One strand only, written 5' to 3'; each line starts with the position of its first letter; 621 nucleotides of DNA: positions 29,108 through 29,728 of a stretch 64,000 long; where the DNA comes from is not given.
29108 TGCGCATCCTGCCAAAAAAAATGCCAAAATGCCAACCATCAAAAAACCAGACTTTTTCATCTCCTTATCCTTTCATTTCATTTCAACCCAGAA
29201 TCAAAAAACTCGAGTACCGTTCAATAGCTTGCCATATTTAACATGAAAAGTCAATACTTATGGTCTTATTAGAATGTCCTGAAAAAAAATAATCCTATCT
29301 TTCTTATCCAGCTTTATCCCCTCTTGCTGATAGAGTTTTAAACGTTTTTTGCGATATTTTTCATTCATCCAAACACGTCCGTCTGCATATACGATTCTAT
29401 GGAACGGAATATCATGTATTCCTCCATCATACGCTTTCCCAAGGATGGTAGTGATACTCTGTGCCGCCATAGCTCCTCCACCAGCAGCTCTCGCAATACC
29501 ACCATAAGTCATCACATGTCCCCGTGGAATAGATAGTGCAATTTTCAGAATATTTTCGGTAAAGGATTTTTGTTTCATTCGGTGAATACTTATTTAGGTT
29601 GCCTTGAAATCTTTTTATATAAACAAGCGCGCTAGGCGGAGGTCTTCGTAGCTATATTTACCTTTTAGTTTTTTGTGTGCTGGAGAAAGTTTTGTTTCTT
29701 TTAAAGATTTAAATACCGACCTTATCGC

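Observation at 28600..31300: Probable horizontally acquired block: 60% GC glycine-zipper lipoprotein, ATL protein and PIF1 helicase with HTH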

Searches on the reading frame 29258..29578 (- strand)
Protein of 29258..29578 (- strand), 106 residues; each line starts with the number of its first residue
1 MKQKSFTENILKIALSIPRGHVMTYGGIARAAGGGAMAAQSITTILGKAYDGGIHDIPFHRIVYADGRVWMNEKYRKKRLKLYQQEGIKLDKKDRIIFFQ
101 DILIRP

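Call 4: search_protein_families(library=pfam, proteins=[window:29258-29578:-], max_evalue=0.01)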
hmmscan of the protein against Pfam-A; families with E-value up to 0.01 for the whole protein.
window:29258-29578:- (106 aa): 1 family
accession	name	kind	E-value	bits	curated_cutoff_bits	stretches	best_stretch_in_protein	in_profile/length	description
PF01035.26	DNA_binding_1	-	4.3e-12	46.2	27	1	6-88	2-81/81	6-O-methylguanine DNA methyltransferase, DNA binding domain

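Call 5: search_protein_families(library=ncbifam, proteins=[window:29258-29578:-], max_evalue=0.01)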
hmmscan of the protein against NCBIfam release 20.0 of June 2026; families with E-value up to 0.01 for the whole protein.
window:29258-29578:- (106 aa): 2 families
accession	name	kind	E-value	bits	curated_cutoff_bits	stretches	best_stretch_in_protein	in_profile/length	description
TIGR00589.1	ogt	superfamily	3.8e-05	23.6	46.4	1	6-69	3-63/80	methylated-DNA--[protein]-cysteine S-methyltransferase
NF003022.0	PRK03887.1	equivalog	0.0049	16.7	164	1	16-89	104-171/175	methylated-DNA--protein-cysteine methyltransferase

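Call 16: find_homologous_proteins(query=window:29258-29578:-)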
Query window:29258-29578:- (106 aa): 1119 proteins with E <= 0.001 among 1121 candidates; the best 120 are listed.
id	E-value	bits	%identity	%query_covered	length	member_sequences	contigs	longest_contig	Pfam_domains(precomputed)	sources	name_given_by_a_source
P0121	4.6e-64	231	100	100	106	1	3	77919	PF01035.27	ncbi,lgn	-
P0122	3.7e-45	170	77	98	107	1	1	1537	PF01035.27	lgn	-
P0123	6.8e-42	159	71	100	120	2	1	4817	PF01035.27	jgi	jgi:methylated-DNA-protein-cysteine methyltransferase related protein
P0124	7.0e-42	159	74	94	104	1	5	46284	PF01035.27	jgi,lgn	jgi:methylated-DNA-protein-cysteine methyltransferase-like protein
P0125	7.5e-41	156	71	97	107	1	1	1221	PF01035.27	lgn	-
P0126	7.6e-41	156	70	96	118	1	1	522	PF01035.27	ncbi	-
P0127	1.0e-40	156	69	98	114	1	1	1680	PF01035.27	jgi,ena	-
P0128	1.0e-40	156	68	95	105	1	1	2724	PF01035.27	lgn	-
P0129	1.4e-40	155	72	94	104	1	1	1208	PF01035.27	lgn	-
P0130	3.4e-40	154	69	97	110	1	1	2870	PF01035.27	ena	-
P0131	3.6e-40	154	65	95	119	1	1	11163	PF01035.27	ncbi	-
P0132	4.8e-40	153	69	93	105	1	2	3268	PF01035.27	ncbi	-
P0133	5.0e-40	153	69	95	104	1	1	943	PF01035.27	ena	-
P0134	5.3e-40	153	70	95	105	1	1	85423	PF01035.27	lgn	-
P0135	5.4e-40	153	71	96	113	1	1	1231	PF01035.27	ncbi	-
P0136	5.9e-40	153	65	95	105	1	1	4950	PF01035.27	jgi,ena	-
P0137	1.4e-39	152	66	93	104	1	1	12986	PF01035.27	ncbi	-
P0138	1.5e-39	152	69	97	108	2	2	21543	PF01035.27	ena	-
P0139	1.5e-39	152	67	95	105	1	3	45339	PF01035.27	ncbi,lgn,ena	-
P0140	1.7e-39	152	69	95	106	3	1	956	PF01035.27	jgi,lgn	jgi:alkylated DNA nucleotide flippase Atl1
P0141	1.8e-39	152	67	94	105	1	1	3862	PF01035.27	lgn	-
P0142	1.8e-39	152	68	94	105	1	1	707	PF01035.27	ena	-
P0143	2.1e-39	151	69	96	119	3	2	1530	PF01035.27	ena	-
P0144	2.2e-39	151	66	95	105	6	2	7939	PF01035.27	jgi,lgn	jgi:alkylated DNA nucleotide flippase Atl1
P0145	2.3e-39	151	69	94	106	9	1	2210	PF01035.27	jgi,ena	-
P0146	2.8e-39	151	68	94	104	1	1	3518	PF01035.27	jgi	-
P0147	2.9e-39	151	67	94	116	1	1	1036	PF01035.27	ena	-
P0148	3.7e-39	151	70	94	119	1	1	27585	PF01035.27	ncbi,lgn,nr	ncbi:MAG: hypothetical protein JWM46_51 [Candidatus Kaiserbacteria bacterium]|nr:hypothetical protei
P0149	3.8e-39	151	68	93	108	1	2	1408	PF01035.27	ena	-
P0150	4.0e-39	150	66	97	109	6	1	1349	PF01035.27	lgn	-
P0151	4.0e-39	150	63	98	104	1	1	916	PF01035.27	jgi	jgi:alkylated DNA nucleotide flippase Atl1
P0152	4.5e-39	150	67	94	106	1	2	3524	PF01035.27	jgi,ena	-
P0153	5.3e-39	150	66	95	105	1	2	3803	PF01035.27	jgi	-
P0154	5.5e-39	150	67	94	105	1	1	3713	PF01035.27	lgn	-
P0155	6.5e-39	150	67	93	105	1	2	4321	PF01035.27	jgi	jgi:methylated-DNA-protein-cysteine methyltransferase-like protein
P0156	6.9e-39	150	70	94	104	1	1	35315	PF01035.27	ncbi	-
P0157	7.1e-39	150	65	97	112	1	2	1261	PF01035.27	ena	-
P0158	7.2e-39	150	70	94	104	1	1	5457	PF01035.27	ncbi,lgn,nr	ncbi:MAG: MGMT family protein [Candidatus Nomurabacteria bacterium]|nr:MGMT family protein [Candidat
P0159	8.1e-39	149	67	94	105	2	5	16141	PF01035.27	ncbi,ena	-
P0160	8.2e-39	149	69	94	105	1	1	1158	PF01035.27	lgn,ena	-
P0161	9.0e-39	149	66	93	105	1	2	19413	PF01035.27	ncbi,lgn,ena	-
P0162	9.8e-39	149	66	95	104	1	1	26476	PF01035.27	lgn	-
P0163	1.0e-38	149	69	94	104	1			PF01035.27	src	-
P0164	1.1e-38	149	69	93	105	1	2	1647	PF01035.27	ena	-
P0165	1.1e-38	149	71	94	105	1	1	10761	PF01035.27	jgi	jgi:methylated-DNA-protein-cysteine methyltransferase-like protein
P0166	1.1e-38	149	65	94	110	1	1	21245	PF01035.27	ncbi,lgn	ncbi:MAG: MGMT family protein [Candidatus Moraniibacteriota bacterium]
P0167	1.2e-38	149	65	95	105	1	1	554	PF01035.27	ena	-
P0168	1.2e-38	149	67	94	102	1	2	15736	PF01035.27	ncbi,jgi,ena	-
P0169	1.2e-38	149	68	94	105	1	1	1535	PF01035.27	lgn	-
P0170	1.2e-38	149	69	95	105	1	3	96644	PF01035.27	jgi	jgi:alkylated DNA nucleotide flippase Atl1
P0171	1.3e-38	149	70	93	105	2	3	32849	PF01035.27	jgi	jgi:alkylated DNA nucleotide flippase Atl1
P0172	1.3e-38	149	69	92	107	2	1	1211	PF01035.27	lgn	-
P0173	1.3e-38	149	69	93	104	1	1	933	PF01035.27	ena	-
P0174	1.3e-38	149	66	94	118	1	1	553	PF01035.27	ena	-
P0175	1.4e-38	149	69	94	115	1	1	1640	PF01035.27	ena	-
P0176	1.4e-38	149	66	95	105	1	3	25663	PF01035.27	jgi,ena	-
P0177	1.4e-38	149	67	95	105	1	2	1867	PF01035.27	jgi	-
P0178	1.5e-38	149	70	93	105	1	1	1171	PF01035.27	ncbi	-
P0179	1.6e-38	148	68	94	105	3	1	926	PF01035.27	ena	-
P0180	1.6e-38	148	67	95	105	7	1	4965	PF01035.27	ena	-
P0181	1.7e-38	148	69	93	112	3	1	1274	PF01035.27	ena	-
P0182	1.8e-38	148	64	95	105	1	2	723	PF01035.27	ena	-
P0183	1.9e-38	148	67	95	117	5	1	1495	PF01035.27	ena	-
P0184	1.9e-38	148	66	96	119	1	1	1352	PF01035.27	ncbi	-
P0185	2.1e-38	148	67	92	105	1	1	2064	PF01035.27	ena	-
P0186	2.2e-38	148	66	99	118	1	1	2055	PF01035.27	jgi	jgi:alkylated DNA nucleotide flippase Atl1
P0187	2.9e-38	148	67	94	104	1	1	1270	PF01035.27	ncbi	-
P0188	3.0e-38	148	65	94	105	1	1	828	PF01035.27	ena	-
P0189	3.1e-38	148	69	92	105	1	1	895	PF01035.27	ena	-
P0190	3.1e-38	148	70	93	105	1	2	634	PF01035.27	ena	-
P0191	3.1e-38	148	67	94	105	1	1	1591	PF01035.27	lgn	-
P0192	3.4e-38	147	69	93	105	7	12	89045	PF01035.27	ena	-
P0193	3.4e-38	147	69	93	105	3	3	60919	PF01035.27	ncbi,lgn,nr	ncbi:MAG: hypothetical protein E6R05_00565 [Candidatus Moraniibacteriota bacterium]|nr:MAG: hypothet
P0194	3.5e-38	147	66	98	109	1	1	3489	PF01035.27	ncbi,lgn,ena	-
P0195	3.5e-38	147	68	93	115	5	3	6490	PF01035.27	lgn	-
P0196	3.6e-38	147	66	94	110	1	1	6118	PF01035.27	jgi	jgi:methylated-DNA-protein-cysteine methyltransferase-like protein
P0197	3.7e-38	147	64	96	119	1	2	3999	PF01035.27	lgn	-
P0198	4.0e-38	147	65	95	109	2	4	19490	PF01035.27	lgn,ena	-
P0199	4.0e-38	147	65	93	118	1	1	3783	PF01035.27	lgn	-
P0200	4.3e-38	147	64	98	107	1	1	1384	PF01035.27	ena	-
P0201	4.3e-38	147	65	94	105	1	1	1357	PF01035.27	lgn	-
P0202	4.8e-38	147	72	88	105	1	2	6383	PF01035.27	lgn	-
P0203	5.0e-38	147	65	93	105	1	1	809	PF01035.27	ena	-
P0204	5.1e-38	147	67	95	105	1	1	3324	PF01035.27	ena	-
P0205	5.2e-38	147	65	95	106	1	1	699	PF01035.27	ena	-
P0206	5.3e-38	147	68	94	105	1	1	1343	PF01035.27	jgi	jgi:methylated-DNA-protein-cysteine methyltransferase-like protein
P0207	5.6e-38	147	62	98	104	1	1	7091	PF01035.27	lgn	-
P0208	5.7e-38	147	67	95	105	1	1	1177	PF01035.27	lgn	-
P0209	5.7e-38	147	66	94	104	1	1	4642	PF01035.27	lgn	-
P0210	5.8e-38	147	70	93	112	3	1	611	PF01035.27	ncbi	-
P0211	5.9e-38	147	67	94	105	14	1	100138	PF01035.27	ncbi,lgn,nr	ncbi:MAG: MGMT family protein [Candidatus Pacebacteria bacterium]|nr:MGMT family protein [Candidatus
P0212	5.9e-38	147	66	94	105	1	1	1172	PF01035.27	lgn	-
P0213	6.1e-38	147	66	96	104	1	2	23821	PF01035.27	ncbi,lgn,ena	-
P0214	6.2e-38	147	65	94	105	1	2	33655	PF01035.27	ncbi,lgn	ncbi:MAG: MGMT family protein [Candidatus Moraniibacteriota bacterium]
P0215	6.3e-38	147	68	95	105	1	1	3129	PF01035.27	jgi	-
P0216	6.8e-38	147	65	99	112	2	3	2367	PF01035.27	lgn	-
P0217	7.0e-38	146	68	94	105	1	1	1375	PF01035.27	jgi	jgi:methylated-DNA-protein-cysteine methyltransferase-like protein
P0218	7.1e-38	146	67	95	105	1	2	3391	PF01035.27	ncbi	-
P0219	7.1e-38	146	63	95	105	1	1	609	PF01035.27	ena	-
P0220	7.6e-38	146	66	94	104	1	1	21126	PF01035.27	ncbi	-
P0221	7.8e-38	146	68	94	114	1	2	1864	PF01035.27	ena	-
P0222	8.2e-38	146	64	94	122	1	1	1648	PF01035.27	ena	-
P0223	8.4e-38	146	64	94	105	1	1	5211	PF01035.27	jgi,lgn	jgi:methylated-DNA-protein-cysteine methyltransferase-like protein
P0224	8.5e-38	146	66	97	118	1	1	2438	PF01035.27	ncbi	-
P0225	9.3e-38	146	69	92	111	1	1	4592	PF01035.27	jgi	jgi:methylated-DNA-protein-cysteine methyltransferase-like protein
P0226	9.4e-38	146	69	93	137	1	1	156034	PF01035.27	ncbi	-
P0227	9.6e-38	146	67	95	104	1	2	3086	PF01035.27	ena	-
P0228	1.0e-37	146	65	95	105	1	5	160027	PF01035.27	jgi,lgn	jgi:methylated-DNA-protein-cysteine methyltransferase-like protein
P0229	1.1e-37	146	68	95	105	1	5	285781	PF01035.27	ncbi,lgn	-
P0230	1.1e-37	146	65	96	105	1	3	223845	PF01035.27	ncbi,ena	ncbi:MAG: MGMT family protein [Patescibacteria group bacterium]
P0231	1.1e-37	146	68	94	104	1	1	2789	PF01035.27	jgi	-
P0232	1.1e-37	146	65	95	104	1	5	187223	PF01035.27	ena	-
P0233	1.1e-37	146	66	94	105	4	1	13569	PF01035.27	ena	-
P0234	1.1e-37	146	66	96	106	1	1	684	PF01035.27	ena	-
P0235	1.2e-37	146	65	98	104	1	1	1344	PF01035.27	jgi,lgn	jgi:methylated-DNA-protein-cysteine methyltransferase-like protein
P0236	1.2e-37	146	66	95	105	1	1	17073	PF01035.27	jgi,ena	-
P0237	1.3e-37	146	65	95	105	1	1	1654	PF01035.27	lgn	-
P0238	1.3e-37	146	66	95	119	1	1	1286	PF01035.27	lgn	-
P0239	1.4e-37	145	69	94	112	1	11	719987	PF01035.27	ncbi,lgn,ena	-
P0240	1.5e-37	145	68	92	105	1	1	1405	PF01035.27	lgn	-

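Call 22: search_solved_structures(query=window:29258-29578:-, max_evalue=0.01, show_alignments=3)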
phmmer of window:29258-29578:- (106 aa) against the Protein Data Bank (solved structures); distinct sequences matched with E-value up to 0.01: 4.
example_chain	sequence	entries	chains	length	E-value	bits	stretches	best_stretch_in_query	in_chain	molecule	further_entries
2kif_A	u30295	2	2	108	2e-05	27.7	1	6-96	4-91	O6-methylguanine-DNA methyltransferase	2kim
5llq_A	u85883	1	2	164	0.0038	20.4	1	5-90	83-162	Methylated-DNA--protein-cysteine methyltransferase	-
6ga0_A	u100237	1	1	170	0.0058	19.7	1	5-91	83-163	Methylated-DNA--protein-cysteine methyltransferase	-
3gva_A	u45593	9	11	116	0.0071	19.5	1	4-89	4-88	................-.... protein 1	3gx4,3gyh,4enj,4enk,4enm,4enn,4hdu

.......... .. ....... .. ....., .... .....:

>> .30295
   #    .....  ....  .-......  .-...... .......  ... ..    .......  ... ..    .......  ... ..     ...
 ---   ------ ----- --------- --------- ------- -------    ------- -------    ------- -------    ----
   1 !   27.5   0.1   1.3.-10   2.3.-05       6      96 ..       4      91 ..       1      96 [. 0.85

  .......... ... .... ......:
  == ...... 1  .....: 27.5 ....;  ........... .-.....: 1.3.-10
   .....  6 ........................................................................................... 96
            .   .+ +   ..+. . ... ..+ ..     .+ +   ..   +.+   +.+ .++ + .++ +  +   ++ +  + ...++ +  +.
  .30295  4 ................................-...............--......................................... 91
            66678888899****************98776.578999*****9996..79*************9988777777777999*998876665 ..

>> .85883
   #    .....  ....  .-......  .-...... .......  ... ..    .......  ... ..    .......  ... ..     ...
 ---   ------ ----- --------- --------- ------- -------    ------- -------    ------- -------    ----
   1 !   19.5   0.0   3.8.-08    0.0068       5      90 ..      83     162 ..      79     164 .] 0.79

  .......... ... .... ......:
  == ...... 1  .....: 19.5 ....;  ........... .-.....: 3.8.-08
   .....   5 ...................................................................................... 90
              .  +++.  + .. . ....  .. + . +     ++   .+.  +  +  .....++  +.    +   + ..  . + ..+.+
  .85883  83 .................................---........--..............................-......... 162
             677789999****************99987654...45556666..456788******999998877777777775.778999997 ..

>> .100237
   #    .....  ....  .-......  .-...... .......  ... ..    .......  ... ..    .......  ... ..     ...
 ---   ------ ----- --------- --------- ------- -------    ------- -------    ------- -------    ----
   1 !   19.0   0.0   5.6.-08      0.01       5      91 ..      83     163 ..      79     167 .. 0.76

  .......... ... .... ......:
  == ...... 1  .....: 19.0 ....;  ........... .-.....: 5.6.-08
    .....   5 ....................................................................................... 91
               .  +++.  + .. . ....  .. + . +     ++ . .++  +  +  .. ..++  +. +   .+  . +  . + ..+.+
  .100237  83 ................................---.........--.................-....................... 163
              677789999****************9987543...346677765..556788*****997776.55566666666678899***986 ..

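Call 31: find_related_loci(query=A3, collection=metagenome_contigs, flank=8000)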
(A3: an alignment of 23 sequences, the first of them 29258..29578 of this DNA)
Query A3 (106 aa) in metagenome_contigs; peptide patterns used: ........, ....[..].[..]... (x = any residue, [..] = any of these).
600 stretches matched a pattern (row limit reached: there are more); 340 encode a relative of the query (tblastn E <= 1e-3); the best 80 are kept; 80 distinct loci.
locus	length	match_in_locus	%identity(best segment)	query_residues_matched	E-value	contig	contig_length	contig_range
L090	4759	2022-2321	66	4-103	3e-45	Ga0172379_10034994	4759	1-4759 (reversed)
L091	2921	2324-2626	65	4-104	5e-45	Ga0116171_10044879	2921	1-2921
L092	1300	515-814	66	4-103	2e-44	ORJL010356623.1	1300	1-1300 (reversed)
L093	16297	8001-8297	64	5-103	1e-42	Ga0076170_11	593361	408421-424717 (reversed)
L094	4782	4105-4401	65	5-103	5e-42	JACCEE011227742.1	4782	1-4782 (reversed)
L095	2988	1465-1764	66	4-103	9e-42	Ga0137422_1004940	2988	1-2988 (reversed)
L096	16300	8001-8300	64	5-104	1e-41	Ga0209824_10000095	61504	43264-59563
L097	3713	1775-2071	61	5-103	8e-41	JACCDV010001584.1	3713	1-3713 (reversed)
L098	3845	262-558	65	5-103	5e-41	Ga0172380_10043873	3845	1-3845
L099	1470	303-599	63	5-103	5e-41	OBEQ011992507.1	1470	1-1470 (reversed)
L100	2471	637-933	65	5-103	1e-39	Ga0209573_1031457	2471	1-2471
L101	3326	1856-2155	62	5-104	2e-39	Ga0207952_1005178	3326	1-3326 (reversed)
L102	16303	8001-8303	61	4-103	8e-39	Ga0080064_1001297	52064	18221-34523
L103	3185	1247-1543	60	5-103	9e-38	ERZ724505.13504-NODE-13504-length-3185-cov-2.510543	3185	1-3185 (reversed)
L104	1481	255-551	56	1-99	6e-38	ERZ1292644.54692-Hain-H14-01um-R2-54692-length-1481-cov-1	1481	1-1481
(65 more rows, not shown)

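Call 66: search_protein_families(library=padloc, proteins=[window:29258-29578:-], max_evalue=0.001)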
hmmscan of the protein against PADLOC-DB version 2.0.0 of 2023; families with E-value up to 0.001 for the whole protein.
window:29258-29578:- (106 aa): 0 families
